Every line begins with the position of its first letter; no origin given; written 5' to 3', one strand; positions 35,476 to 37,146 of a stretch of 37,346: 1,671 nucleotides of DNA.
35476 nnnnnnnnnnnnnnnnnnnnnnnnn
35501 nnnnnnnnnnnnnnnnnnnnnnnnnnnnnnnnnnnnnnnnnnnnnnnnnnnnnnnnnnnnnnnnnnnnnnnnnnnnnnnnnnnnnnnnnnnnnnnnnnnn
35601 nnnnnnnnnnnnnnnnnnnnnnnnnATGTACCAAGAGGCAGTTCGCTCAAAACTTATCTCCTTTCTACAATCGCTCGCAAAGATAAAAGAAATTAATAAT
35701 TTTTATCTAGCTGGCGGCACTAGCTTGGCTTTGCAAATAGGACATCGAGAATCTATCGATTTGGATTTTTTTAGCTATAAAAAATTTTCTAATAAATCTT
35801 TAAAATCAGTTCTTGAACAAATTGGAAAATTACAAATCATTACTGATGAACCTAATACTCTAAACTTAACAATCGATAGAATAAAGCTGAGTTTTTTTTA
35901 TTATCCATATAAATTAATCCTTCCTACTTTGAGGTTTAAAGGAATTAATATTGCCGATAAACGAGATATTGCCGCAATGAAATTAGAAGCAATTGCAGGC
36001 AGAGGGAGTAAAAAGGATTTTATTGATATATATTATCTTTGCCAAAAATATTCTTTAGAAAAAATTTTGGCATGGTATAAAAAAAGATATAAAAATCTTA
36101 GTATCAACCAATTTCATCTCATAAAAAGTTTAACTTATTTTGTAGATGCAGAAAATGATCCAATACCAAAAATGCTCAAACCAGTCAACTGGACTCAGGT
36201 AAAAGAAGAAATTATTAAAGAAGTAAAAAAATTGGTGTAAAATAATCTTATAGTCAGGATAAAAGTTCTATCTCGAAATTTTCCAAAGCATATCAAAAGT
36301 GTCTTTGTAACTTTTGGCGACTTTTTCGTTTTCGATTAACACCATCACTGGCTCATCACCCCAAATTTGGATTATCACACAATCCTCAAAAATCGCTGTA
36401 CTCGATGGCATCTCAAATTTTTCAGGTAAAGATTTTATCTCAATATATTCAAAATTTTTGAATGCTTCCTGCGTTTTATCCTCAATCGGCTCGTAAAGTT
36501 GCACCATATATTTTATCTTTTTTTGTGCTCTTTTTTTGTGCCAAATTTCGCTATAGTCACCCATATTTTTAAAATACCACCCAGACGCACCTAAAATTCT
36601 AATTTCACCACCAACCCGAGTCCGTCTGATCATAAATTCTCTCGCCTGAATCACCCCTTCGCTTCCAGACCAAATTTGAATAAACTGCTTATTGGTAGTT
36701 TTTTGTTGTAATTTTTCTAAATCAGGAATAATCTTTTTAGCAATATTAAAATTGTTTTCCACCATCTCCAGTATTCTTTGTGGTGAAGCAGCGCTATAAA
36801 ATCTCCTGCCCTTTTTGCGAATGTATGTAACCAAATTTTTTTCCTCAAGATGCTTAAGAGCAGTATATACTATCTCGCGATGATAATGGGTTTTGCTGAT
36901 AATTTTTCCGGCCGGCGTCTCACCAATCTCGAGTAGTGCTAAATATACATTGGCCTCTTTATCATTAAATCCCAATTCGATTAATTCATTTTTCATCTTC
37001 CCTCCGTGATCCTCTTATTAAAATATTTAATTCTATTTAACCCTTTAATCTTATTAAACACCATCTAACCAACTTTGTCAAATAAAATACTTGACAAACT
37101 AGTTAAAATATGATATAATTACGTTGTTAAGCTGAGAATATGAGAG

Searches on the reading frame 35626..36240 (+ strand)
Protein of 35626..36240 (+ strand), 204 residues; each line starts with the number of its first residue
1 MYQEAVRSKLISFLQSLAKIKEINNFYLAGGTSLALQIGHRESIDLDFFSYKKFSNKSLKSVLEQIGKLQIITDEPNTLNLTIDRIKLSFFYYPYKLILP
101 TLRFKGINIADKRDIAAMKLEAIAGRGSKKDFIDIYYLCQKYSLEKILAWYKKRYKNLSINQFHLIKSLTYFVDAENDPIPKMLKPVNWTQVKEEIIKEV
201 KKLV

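Call 3: search_protein_families(library=pfam, proteins=[window:35626-36240:+], max_evalue=0.1)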
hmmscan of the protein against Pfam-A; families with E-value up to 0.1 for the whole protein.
window:35626-36240:+ (204 aa): 1 family
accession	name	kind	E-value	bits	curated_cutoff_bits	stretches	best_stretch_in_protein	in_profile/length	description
PF08843.17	AbiEii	-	3.4e-16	60.3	22.5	1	13-196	2-223/238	Nucleotidyl transferase AbiEii toxin, Type IV TA system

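Call 4: search_protein_families(library=padloc, proteins=[window:35626-36240:+], max_evalue=0.1)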
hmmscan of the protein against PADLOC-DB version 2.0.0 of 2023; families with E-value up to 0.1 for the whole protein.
window:35626-36240:+ (204 aa): 14 families
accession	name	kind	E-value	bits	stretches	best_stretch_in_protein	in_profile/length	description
PDLC02288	AbiEii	-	9.3e-09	32.6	2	12-97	39-125/294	AbiEii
PDLC02298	AbiEii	-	1.7e-08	32.1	1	20-75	22-78/220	AbiEii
PDLC02307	AbiEii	-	5.5e-08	30.8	1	13-180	15-181/219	AbiEii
PDLC02330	AbiEii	-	3.5e-06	24.9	1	11-78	12-81/219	AbiEii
PDLC02304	AbiEii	-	1.6e-05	23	1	113-156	162-207/260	AbiEii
PDLC02328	AbiEii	-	2.2e-05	22.5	1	105-145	108-147/203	AbiEii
PDLC02313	AbiEii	-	2.6e-05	21.8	2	104-141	154-191/254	AbiEii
PDLC02305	AbiEii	-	0.00013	19.3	1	105-146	157-198/306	AbiEii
PDLC02296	AbiEii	-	0.00029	18.1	1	14-66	34-87/282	AbiEii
PDLC02323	AbiEii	-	0.00031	18.4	1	103-196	148-243/248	AbiEii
PDLC02319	AbiEii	-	0.0004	18.2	1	12-68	5-61/241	AbiEii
PDLC02291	AbiEii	-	0.024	12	1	14-67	47-95/310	AbiEii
PDLC02326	AbiEii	-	0.026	12.5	1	13-71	34-94/133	AbiEii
PDLC02303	AbiEii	-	0.036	11.5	0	6-53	21-70/249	AbiEii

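Call 5: search_protein_families(library=ncbifam, proteins=[window:35626-36240:+], max_evalue=0.1)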
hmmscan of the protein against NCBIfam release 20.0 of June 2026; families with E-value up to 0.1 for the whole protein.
window:35626-36240:+ (204 aa): 0 families

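Call 16: find_encoding_contigs(protein=window:35626-36240:+, flank=10000, max_places=10)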
Protein window:35626-36240:+ (204 aa): no gene with exactly this product is on record in the collection.

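Call 17: find_homologous_proteins(query=window:35626-36240:+, max_evalue=0.001)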
Query window:35626-36240:+ (204 aa): 7151 proteins with E <= 0.001 among 7319 candidates; the best 120 are listed.
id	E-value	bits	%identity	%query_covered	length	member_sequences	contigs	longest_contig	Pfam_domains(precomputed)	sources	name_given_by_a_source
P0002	6.1e-127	439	100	100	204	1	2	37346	PF08843.18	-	-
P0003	2.8e-82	293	64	100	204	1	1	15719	PF08843.18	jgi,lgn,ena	-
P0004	1.2e-76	275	60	100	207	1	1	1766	PF08843.18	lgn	-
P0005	9.8e-75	269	60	100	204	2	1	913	PF08843.18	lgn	-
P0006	1.2e-66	242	51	100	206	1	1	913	PF08843.18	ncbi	-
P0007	9.2e-66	239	54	100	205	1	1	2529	PF08843.18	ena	-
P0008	1.8e-65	238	49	100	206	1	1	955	PF08843.18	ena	-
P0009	1.9e-65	238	53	100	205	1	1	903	PF08843.18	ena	-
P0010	1.3e-64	236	53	100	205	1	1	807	PF08843.18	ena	-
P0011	8.1e-64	233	49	100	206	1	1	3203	PF08843.18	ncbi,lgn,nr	ncbi:MAG: nucleotidyl transferase AbiEii/AbiGii toxin family protein [Candidatus Nealsonbacteria bac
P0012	1.4e-63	232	50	100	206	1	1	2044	PF08843.18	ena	-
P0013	3.1e-63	231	51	100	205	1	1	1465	PF08843.18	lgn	-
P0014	5.1e-63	230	50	100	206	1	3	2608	PF08843.18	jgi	jgi:hypothetical protein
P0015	7.7e-63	230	50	100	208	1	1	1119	PF08843.18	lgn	-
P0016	8.5e-63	230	51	100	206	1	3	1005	PF08843.18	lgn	-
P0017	1.0e-62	229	51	100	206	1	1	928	PF08843.18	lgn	-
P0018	1.0e-62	229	48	100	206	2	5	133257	PF08843.18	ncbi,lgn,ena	-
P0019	2.0e-62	228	55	99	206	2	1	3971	PF08843.18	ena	-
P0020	3.4e-62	228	50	100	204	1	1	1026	PF08843.18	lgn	-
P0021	3.5e-62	228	52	100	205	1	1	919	PF08843.18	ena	-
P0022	3.8e-62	228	50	100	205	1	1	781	PF08843.18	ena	-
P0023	4.4e-62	227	50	100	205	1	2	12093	PF08843.18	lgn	-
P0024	4.8e-62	227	47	99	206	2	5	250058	PF08843.18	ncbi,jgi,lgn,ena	-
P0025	4.9e-62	227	48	100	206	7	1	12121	PF08843.18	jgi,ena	-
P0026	6.0e-62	227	50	98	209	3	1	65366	PF08843.18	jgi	jgi:hypothetical protein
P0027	6.3e-62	227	52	100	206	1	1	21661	PF08843.18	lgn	-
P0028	6.5e-62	227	50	99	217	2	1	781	PF08843.18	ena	-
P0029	7.9e-62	227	50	100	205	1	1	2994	PF08843.18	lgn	-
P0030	1.5e-61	226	51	100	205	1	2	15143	PF08843.18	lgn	-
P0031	1.6e-61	226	50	100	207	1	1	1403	PF08843.18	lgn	-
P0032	1.8e-61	225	52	100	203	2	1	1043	PF08843.18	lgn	-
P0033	2.1e-61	225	47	100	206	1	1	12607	PF08843.18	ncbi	-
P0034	2.1e-61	225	52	99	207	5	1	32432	PF08843.18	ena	-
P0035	2.5e-61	225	51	93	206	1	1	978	PF08843.18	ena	-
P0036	2.6e-61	225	51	99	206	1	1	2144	PF08843.18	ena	-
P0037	2.6e-61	225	49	100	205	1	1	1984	PF08843.18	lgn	-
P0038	3.1e-61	225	51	99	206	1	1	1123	PF08843.18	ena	-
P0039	3.1e-61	225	47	100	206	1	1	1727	PF08843.18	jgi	-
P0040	3.4e-61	224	49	100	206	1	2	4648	PF08843.18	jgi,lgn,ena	-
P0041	4.0e-61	224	48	100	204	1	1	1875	PF08843.18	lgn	-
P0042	4.0e-61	224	50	100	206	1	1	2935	PF08843.18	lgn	-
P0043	4.3e-61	224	49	100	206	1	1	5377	PF08843.18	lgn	-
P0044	4.6e-61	224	45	100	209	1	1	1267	PF08843.18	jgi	-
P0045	5.9e-61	224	53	98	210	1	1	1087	PF08843.18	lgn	-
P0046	6.7e-61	224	50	100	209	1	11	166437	PF08843.18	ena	-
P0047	7.9e-61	223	53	99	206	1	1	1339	PF08843.18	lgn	-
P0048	8.1e-61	223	50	100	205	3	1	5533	PF08843.18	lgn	-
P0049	1.1e-60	223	45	100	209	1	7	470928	PF08843.18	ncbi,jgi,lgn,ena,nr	ncbi:MAG TPA: nucleotidyl transferase AbiEii/AbiGii toxin family protein [Candidatus Moranbacteria b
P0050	1.5e-60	222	48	99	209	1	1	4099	PF08843.18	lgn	-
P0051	1.6e-60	222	49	100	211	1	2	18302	PF08843.18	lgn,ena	-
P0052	1.6e-60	222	50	100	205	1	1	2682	PF08843.18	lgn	-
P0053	2.0e-60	222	50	100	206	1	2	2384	PF08843.18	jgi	jgi:predicted nucleotidyltransferase component of viral defense system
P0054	2.2e-60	222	50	100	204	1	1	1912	PF08843.18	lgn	-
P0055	2.3e-60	222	50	95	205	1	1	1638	PF08843.18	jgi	jgi:predicted nucleotidyltransferase component of viral defense system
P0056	2.6e-60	222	45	100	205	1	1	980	PF08843.18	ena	-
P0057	2.9e-60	221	50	100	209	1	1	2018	PF08843.18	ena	-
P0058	3.1e-60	221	49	99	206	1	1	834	PF08843.18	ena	-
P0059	3.4e-60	221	50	93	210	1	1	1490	PF08843.18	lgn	-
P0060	4.0e-60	221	50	100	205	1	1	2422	PF08843.18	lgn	-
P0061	4.8e-60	221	50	100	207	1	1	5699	PF08843.18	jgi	-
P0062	4.8e-60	221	48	100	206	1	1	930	PF08843.18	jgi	jgi:hypothetical protein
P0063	5.5e-60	220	52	99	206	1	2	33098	PF08843.18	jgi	-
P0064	5.6e-60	220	50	100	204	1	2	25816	PF08843.18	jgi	-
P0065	5.6e-60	220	46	100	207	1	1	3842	PF08843.18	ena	-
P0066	9.5e-60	220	47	100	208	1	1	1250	PF08843.18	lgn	-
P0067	9.6e-60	220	50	98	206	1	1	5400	PF08843.18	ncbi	-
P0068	1.0e-59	220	47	100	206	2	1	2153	PF08843.18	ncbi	-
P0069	1.2e-59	219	48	93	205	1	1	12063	PF08843.18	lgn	-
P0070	1.4e-59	219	49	100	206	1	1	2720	PF08843.18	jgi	-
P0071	1.4e-59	219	49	99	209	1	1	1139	PF08843.18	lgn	-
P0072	1.5e-59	219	51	93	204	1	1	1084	PF08843.18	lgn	-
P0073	1.5e-59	219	48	99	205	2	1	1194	PF08843.18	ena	-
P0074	1.7e-59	219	51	99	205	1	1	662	PF08843.18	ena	-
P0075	1.9e-59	219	50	95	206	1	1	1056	PF08843.18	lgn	-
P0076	1.9e-59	219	49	93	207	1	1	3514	PF08843.18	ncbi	-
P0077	2.0e-59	219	50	100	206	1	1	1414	PF08843.18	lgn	-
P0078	2.2e-59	219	46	98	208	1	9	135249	PF08843.18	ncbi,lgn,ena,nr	ncbi:MAG TPA: hypothetical protein DCS28_00155 [Candidatus Moranbacteria bacterium]|nr:hypothetical 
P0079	2.2e-59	219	47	100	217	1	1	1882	PF08843.18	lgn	-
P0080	2.3e-59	218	46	98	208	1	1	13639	PF08843.18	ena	-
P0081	2.3e-59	218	47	100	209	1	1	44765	PF08843.18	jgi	jgi:hypothetical protein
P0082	2.4e-59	218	49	100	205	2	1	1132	PF08843.18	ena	-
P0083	2.4e-59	218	48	100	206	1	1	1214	PF08843.18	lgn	-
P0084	2.4e-59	218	48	100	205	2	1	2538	PF08843.18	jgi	jgi:predicted nucleotidyltransferase component of viral defense system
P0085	3.0e-59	218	50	97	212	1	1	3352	PF08843.18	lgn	-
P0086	3.1e-59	218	51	100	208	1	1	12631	PF08843.18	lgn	-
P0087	3.4e-59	218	48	100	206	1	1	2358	PF08843.18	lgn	-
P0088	3.7e-59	218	49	98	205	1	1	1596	PF08843.18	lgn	-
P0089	3.7e-59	218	47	100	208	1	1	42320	PF08843.18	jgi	jgi:hypothetical protein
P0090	4.1e-59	218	49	100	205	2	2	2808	PF08843.18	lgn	-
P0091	4.3e-59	218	51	94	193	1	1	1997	PF08843.18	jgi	-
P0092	4.5e-59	218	50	100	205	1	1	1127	PF08843.18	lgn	-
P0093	4.9e-59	217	49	100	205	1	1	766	PF08843.18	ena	-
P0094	5.2e-59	217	49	98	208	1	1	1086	PF08843.18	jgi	-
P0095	5.6e-59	217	50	100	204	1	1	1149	PF08843.18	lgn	-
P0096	5.6e-59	217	49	100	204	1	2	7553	PF08843.18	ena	-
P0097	5.7e-59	217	50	99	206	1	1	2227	PF08843.18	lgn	-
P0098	6.2e-59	217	51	99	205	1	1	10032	PF08843.18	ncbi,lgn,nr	ncbi:MAG: nucleotidyl transferase AbiEii/AbiGii toxin family protein [Patescibacteria group bacteriu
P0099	6.3e-59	217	50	99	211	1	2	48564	PF08843.18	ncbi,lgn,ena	-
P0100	7.6e-59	217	51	100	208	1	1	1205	PF08843.18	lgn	-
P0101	8.0e-59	217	48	100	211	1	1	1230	PF08843.18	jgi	jgi:hypothetical protein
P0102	9.2e-59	217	47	99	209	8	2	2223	PF08843.18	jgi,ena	-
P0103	9.4e-59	216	47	100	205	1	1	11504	PF08843.18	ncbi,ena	ncbi:MAG: nucleotidyl transferase AbiEii/AbiGii toxin family protein [Parcubacteria group bacterium]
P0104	1.0e-58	216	49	100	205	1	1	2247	PF08843.18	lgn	-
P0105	1.1e-58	216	48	100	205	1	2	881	PF08843.18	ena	-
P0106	1.1e-58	216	50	100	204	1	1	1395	PF08843.18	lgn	-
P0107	1.1e-58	216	50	100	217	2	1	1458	PF08843.18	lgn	-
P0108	1.1e-58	216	48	95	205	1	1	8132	PF08843.18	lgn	-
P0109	1.2e-58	216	49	100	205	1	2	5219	PF08843.18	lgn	-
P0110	1.2e-58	216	49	99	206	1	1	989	PF08843.18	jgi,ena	-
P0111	1.4e-58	216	48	100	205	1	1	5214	PF08843.18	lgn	-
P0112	1.4e-58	216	50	100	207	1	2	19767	PF08843.18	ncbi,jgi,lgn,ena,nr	ncbi:MAG TPA: hypothetical protein DIT25_04565 [Candidatus Moranbacteria bacterium]|nr:hypothetical 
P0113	1.4e-58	216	48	93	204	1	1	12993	PF08843.18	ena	-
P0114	1.5e-58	216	49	100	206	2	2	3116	PF08843.18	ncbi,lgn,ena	-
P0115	1.5e-58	216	47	100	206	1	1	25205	PF08843.18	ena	-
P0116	1.5e-58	216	49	100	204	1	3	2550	PF08843.18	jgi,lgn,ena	-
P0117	1.6e-58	216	49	96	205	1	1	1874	PF08843.18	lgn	-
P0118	1.7e-58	216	48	92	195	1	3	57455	PF08843.18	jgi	-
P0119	1.7e-58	216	49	100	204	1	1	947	PF08843.18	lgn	-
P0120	1.8e-58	216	49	100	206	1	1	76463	PF08843.18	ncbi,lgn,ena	-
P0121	1.9e-58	215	55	87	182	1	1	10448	PF08843.18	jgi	jgi:hypothetical protein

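Call 20: find_encoding_contigs(protein=P0003, flank=8000, max_places=4)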
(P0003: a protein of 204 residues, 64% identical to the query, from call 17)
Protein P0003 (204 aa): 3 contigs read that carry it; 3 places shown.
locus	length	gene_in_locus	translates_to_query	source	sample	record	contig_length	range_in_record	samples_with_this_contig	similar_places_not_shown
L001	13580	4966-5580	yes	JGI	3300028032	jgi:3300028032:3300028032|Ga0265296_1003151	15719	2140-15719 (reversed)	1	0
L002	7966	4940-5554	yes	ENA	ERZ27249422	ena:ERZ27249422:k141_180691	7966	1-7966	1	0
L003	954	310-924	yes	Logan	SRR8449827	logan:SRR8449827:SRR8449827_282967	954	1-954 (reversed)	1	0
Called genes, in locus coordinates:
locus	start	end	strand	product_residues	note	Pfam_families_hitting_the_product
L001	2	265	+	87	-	?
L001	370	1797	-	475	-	PF20990:DUF2207_C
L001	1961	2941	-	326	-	PF06144:DNA_pol3_delta, PF21694:DNA_pol3_delta_C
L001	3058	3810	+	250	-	-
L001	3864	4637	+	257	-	-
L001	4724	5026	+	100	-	PF21956:DUF6922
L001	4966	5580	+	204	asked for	PF08843:AbiEii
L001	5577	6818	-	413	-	PF00476:DNA_pol_A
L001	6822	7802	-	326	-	PF02739:5_3_exonuc_N, PF01367:5_3_exonuc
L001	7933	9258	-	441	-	PF08245:Mur_ligase_M, PF02875:Mur_ligase_C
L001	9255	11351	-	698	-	PF00133:tRNA-synt_1, PF09334:tRNA-synt_1g, PF00133:tRNA-synt_1, PF08264:Anticodon_1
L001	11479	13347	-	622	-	PF00005:ABC_tran, PF02463:SMC_N (faint), PF13304:AAA_21 (faint)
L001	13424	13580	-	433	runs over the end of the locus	PF00814:TsaD, PF22521:HypF_C_2 (weak)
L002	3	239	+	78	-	?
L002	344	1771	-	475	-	PF20990:DUF2207_C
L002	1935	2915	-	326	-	PF06144:DNA_pol3_delta, PF21694:DNA_pol3_delta_C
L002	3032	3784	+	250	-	-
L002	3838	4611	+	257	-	-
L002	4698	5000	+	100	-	PF21956:DUF6922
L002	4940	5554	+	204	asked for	PF08843:AbiEii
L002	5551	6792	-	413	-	PF00476:DNA_pol_A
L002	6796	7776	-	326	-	PF02739:5_3_exonuc_N, PF01367:5_3_exonuc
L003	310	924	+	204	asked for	PF08843:AbiEii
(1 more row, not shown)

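Call 46: find_related_loci(query=A2, collection=genome_contigs, flank=8000)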
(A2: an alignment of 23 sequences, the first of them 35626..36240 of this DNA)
Query A2 (204 aa) in genome_contigs; peptide patterns used: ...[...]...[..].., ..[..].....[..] (x = any residue, [..] = any of these).
599 stretches matched a pattern (row limit reached: there are more); 584 encode a relative of the query (tblastn E <= 1e-3); the best 80 are kept; 80 distinct loci.
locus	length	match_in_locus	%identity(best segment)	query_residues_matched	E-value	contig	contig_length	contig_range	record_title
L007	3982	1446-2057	47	1-204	2e-66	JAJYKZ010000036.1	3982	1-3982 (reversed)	MAG: bacterium isolate DBS2-1.bin57 NODE_48462_length_3982_cov_1.956420, whole genome shotgun sequence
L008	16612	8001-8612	45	1-204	2e-66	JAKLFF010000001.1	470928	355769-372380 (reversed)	MAG: Patescibacteria group bacterium isolate RA.bin150 RA.bin150_1, whole genome shotgun sequence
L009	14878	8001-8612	48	1-204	1e-65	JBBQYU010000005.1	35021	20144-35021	MAG: Candidatus Moraniibacteriota bacterium isolate Co_metawrap_2179 Cmw_2179_k141_4170800_length_35021_cov_9.0000, whol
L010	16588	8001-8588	48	1-196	9e-65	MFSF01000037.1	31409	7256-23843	MAG: Candidatus Moranbacteria bacterium RIFOXYA12_FULL_44_15 rifixya3_full_scaffold_598, whole genome shotgun sequence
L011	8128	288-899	48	1-204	3e-64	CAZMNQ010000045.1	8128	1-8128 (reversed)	MAG TPA_asm: uncultured Bdellovibrionales bacterium isolate SRP118108_co4_325 genome assembly, contig: NODE_9348_length_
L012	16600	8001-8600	49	1-200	4e-64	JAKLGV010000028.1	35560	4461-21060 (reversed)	MAG: Deltaproteobacteria bacterium isolate RA.bin48 RA.bin48_28, whole genome shotgun sequence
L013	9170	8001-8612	47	1-204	5e-64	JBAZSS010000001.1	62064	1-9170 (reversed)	MAG: Parcubacteria group bacterium isolate SO_2017_GW1_179 NODE_2628_length_62064_cov_1.129777_OW334_2017, whole genome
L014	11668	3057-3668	44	1-204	4e-63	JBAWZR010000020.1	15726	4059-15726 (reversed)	MAG: Candidatus Moraniibacteriota bacterium isolate ELA120 MAG120_20, whole genome shotgun sequence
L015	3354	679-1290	45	1-204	6e-63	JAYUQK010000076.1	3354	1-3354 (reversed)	MAG: Candidatus Lloydbacteria bacterium isolate GL114_DN_metabinner_11 GL114_DN_metabinner_11_75, whole genome shotgun s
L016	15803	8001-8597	48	1-199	4e-63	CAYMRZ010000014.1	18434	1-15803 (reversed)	MAG TPA_asm: uncultured Bdellovibrionales bacterium isolate SRP332253_co1_286 genome assembly, contig: NODE_4897_length_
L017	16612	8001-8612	44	1-204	4e-62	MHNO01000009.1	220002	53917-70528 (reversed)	MAG: Candidatus Ryanbacteria bacterium RIFCSPHIGHO2_02_FULL_45_17b rifcsphigho2_02_scaffold_343, whole genome shotgun se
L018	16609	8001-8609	45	1-204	1e-61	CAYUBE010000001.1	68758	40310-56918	MAG TPA_asm: uncultured Candidatus Saccharibacteria bacterium isolate binchicken_co3_598 genome assembly, contig: NODE_1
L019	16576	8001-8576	47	1-192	1e-60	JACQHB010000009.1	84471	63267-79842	MAG: Candidatus Doudnabacteria bacterium isolate NC_groundwater_1088_Ag_S2p5_45_84 S_2p5_S6_coassembly_k141_2289542, who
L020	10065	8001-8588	44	1-196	5e-60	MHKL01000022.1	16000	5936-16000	MAG: Candidatus Komeilibacteria bacterium RIFCSPLOWO2_01_FULL_45_10 rifcsplowo2_01_scaffold_31183, whole genome shotgun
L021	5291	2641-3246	44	1-204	3e-59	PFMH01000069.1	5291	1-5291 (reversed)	MAG: bacterium (Candidatus Howlettbacteria) CG_4_10_14_0_8_um_filter_40_9 CG_4_10_14_0.8_um_filter_scaffold_11810_c, who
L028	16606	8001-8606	47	1-202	2e-57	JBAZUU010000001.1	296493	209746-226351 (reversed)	MAG: Parcubacteria group bacterium isolate SO_2017_GW1_236 NODE_285_length_296493_cov_16.823306_OW334_2017, whole genome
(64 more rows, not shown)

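Call 62: search_protein_families(library=pfam, proteins=[L021:1762-1962:-, L028:8651-8914:+], max_evalue=10)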
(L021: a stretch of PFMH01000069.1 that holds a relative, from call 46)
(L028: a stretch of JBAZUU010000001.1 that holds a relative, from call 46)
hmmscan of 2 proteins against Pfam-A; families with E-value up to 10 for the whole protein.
L021:1762-1962:- (66 aa): 0 families

L028:8651-8914:+ (87 aa): 2 families
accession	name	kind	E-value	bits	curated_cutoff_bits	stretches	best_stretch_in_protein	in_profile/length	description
PF21956.1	DUF6922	-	0.0004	20.2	27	1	24-56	19-51/52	Family of unknown function (DUF6922)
PF21430.3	DTP-pb9_B-dom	-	0.086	13.3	27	1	27-74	23-70/85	Distal tail protein pb9, B domain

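Call 81: search_solved_structures(query=A2, max_evalue=0.01, show_alignments=3)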
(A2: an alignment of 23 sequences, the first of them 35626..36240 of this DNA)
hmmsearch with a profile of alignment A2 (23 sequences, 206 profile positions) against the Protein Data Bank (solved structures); distinct sequences matched with E-value up to 0.01: 0.

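Call 102: search_protein_families(library=phrogs, proteins=[window:35626-36240:+], max_evalue=0.01)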
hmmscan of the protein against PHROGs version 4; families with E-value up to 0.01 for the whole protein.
window:35626-36240:+ (204 aa): 0 families

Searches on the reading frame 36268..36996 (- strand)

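Call 3: search_protein_families(library=pfam, proteins=[window:36268-36996:-], max_evalue=0.1)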
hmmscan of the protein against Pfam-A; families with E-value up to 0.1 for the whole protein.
window:36268-36996:- (242 aa): 4 families
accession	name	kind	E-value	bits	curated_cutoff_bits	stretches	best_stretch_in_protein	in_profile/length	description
PF01978.25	TrmB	-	3.4e-11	43.3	25.6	1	7-72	3-67/68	Sugar-specific transcriptional regulator TrmB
PF03965.22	Penicillinase_R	-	0.0019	19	22.6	1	12-73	3-68/115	Penicillinase repressor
PF03297.21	Ribosomal_S25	-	0.034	14.8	28.8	0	152-201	24-73/101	S25 ribosomal protein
PF12422.13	Condensin2nSMC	-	0.044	14.3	27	0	58-171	9-121/149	Condensin II non structural maintenance of chromosomes subunit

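Call 4: search_protein_families(library=padloc, proteins=[window:36268-36996:-], max_evalue=0.1)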
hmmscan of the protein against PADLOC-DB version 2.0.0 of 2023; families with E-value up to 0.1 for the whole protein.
window:36268-36996:- (242 aa): 3 families
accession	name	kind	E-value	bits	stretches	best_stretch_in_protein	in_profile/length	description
PDLC01438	Csa3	-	0.0013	16.9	1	19-125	154-259/305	"CAS-I,CAS-II,CAS-III,CAS-IV,CAS-V,CAS-VI; associated_signaling"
PDLC01720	Csa3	-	0.0053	15.3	1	20-89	33-99/118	Csa3_1_CAS-I-II-III-IV-V-VI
PDLC01268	CasR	-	0.031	12.2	1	10-69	122-176/179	"CAS-I,CAS-II,CAS-III,CAS-IV,CAS-V,CAS-VI; associated_signaling"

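Call 5: search_protein_families(library=ncbifam, proteins=[window:36268-36996:-], max_evalue=0.1)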
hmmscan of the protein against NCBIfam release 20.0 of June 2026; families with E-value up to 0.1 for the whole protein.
window:36268-36996:- (242 aa): 7 families
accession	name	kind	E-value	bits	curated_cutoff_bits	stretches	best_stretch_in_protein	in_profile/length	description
NF047390.1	TransRegTrmBL1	equivalog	3.7e-06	26.2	650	1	4-127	9-134/341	HTH-type sugar sensing transcriptional regulator TrmBL1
NF040851.1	tran_reg_TrmB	equivalog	0.00038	19.7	600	1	3-110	9-113/338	HTH-type sugar-sensing transcriptional regulator TrmB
NF040939.2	trans_reg_lrs14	equivalog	0.00047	20.2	90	1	9-96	18-102/103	Lrs14 family HTH-type transcriptional regulator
NF053606.1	Sta1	subfamily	0.0006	19.9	80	1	9-84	17-98/100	Sta1 family transcriptional regulator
NF047392.1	TransRegTrmBHalo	equivalog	0.007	15.4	500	1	9-83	17-90/349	HTH-type sugar sensing transcriptional regulator TrmB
NF033788.1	HTH_metalloreg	subfamily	0.0071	16.1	55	1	19-73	18-72/77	metalloregulator ArsR/SmtB family transcription factor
TIGR01884.1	cas_HTH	subfamily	0.0094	15.3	60.2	1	8-66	138-196/202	CRISPR-associated CARF protein Csa3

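Call 102: search_protein_families(library=phrogs, proteins=[window:36268-36996:-], max_evalue=0.01)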
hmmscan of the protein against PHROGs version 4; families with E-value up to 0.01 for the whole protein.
window:36268-36996:- (242 aa): 0 families
